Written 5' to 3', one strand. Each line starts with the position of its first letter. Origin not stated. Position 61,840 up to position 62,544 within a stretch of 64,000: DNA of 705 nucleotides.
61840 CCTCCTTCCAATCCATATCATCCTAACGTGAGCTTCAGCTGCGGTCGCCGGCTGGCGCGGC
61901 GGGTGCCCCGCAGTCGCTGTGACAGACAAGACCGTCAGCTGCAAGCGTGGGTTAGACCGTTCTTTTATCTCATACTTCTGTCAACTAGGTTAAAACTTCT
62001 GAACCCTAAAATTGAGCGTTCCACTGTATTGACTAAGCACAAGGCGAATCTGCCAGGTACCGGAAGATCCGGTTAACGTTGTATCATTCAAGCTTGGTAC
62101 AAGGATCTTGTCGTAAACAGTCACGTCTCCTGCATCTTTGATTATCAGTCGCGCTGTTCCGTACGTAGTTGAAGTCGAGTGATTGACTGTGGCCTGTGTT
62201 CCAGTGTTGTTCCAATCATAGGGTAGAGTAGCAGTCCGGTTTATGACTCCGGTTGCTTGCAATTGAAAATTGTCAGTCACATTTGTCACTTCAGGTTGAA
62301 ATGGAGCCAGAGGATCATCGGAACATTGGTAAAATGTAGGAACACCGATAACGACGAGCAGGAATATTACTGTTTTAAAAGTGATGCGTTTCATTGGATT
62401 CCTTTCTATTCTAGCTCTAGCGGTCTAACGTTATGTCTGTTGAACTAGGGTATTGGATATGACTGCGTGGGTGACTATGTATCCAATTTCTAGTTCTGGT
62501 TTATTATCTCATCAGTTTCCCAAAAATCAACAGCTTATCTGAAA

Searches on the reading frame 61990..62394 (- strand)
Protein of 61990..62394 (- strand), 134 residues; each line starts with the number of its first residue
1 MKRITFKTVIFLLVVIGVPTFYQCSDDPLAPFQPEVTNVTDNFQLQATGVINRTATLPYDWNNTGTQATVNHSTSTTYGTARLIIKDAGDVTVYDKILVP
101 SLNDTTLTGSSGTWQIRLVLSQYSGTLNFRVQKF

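Call 8: search_protein_families(library=pfam, proteins=[window:61990-62394:-], max_evalue=0.001)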
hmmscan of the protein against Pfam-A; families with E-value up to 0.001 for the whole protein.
window:61990-62394:- (134 aa): 0 families

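Call 50: find_encoding_contigs(protein=window:61990-62394:-, flank=3000, max_places=4)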
Protein window:61990-62394:- (134 aa): 1 contig read that carries it; 1 place shown.
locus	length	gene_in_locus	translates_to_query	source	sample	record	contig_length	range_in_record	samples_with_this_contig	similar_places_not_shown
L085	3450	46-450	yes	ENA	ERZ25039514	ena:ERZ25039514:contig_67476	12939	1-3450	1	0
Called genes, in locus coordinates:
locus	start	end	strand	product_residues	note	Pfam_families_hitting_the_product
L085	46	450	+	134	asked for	-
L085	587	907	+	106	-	PF14329:DUF4386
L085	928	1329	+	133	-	PF14329:DUF4386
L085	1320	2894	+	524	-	PF00144:Beta-lactamase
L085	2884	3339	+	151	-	-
